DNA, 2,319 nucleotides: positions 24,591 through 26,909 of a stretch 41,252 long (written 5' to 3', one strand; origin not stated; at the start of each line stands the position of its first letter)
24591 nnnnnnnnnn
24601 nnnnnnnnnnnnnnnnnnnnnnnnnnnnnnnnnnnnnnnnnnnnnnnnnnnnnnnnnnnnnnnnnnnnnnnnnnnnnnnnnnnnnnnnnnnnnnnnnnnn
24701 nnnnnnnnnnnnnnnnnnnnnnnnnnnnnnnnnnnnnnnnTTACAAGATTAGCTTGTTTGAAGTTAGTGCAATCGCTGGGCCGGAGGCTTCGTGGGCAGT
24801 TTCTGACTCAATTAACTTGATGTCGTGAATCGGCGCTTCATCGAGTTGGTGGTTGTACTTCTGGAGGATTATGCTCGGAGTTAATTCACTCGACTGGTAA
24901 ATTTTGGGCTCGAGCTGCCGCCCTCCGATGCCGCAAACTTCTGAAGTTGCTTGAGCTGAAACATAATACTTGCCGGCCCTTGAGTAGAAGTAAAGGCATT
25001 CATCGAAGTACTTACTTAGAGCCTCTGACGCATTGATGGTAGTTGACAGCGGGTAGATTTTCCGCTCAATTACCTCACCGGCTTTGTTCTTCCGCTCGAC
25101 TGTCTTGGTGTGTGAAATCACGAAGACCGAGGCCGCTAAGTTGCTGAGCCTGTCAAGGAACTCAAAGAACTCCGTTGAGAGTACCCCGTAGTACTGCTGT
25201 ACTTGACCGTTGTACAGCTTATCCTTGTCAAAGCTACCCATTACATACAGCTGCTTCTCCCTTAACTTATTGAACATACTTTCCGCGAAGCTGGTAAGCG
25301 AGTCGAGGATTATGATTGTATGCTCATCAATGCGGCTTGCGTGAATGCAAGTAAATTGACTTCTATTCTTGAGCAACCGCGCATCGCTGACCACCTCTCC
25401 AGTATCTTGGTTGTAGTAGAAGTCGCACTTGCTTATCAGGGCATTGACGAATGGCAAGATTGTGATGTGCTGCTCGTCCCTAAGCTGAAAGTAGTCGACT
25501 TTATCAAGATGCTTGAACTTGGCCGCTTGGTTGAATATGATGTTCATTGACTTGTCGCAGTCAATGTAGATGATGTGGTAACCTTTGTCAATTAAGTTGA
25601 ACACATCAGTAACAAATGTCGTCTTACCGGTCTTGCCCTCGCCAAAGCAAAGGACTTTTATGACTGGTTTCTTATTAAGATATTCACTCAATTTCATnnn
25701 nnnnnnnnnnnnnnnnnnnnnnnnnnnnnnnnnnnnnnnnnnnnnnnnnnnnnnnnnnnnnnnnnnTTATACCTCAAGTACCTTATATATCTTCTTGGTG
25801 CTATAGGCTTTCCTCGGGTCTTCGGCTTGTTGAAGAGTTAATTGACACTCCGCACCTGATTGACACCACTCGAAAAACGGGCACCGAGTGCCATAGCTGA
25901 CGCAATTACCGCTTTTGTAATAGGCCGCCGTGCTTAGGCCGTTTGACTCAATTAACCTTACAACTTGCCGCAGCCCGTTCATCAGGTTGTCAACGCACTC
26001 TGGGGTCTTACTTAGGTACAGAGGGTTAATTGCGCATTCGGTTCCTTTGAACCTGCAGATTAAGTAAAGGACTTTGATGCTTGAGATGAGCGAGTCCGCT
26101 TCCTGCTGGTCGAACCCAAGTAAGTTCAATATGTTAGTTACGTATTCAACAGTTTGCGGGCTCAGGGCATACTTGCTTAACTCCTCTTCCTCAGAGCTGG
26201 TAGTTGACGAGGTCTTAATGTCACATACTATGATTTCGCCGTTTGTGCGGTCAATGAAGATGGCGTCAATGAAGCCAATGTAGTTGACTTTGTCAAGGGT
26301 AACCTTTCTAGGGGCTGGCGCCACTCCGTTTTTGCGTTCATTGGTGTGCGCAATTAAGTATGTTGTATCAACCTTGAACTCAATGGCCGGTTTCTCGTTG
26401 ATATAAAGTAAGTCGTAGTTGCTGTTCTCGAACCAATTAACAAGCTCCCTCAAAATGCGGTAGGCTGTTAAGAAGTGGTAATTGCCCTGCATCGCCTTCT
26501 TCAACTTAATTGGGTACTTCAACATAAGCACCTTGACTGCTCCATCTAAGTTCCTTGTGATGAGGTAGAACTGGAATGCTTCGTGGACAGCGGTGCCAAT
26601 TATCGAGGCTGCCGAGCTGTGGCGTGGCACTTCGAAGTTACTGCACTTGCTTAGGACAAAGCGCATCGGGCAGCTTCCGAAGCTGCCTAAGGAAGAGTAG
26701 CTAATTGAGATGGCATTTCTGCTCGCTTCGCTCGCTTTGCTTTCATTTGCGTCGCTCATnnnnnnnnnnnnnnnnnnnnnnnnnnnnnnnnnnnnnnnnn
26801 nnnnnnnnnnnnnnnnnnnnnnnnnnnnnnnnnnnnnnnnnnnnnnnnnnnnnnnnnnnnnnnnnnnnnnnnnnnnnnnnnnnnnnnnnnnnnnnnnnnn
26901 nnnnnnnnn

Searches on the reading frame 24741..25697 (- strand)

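Call 49: search_protein_families(library=pfam, proteins=[window:24741-25697:-], max_evalue=0.01)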
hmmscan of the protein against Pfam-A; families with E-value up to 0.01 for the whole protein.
window:24741-25697:- (318 aa): 2 families
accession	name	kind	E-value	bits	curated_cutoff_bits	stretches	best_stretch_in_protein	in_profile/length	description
PF13479.12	AAA_24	-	1.1e-14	55.1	27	1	13-249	3-184/195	AAA domain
PF01656.29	CbiA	-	0.00051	20.5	25.4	1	18-130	5-54/125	CobQ/CobB/MinD/ParA nucleotide binding domain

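Call 50: search_protein_families(library=phrogs, proteins=[window:24741-25697:-], max_evalue=0.001)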
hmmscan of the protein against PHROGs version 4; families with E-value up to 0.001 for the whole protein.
window:24741-25697:- (318 aa): 1 family
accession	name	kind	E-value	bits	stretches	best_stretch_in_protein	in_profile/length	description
phrog_124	-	DNA, RNA and nucleotide metabolism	3.5e-12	47.4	1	13-238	44-208/382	Sak4-like ssDNA annealing protein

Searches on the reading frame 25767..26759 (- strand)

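Call 49: search_protein_families(library=pfam, proteins=[window:25767-26759:-], max_evalue=0.01)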
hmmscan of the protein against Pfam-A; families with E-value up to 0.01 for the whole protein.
window:25767-26759:- (330 aa): 2 families
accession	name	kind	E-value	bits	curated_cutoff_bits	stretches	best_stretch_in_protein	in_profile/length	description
PF12705.13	PDDEXK_1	-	8.8e-13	49.2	22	1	19-300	2-247/247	PD-(D/E)XK nuclease superfamily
PF08696.17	Dna2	-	0.0032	17.6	22.4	1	19-72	56-107/204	DNA replication factor Dna2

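Call 50: search_protein_families(library=phrogs, proteins=[window:25767-26759:-], max_evalue=0.001)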
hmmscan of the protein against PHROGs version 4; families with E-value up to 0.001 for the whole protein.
window:25767-26759:- (330 aa): 5 families
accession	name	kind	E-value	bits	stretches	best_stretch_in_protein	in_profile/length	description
phrog_69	-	DNA, RNA and nucleotide metabolism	6.7e-13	49.4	1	6-189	77-233/501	exonuclease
phrog_1706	-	DNA, RNA and nucleotide metabolism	5e-11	43.6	1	20-190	48-150/293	CRISPR/Cas system associated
phrog_1218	-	DNA, RNA and nucleotide metabolism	2.1e-10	41.4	1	19-206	10-181/364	exonuclease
phrog_1870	-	DNA, RNA and nucleotide metabolism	5.5e-07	30.1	0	151-197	158-204/313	exonuclease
phrog_8097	-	DNA, RNA and nucleotide metabolism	3.2e-06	27.1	1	19-188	3-131/598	exonuclease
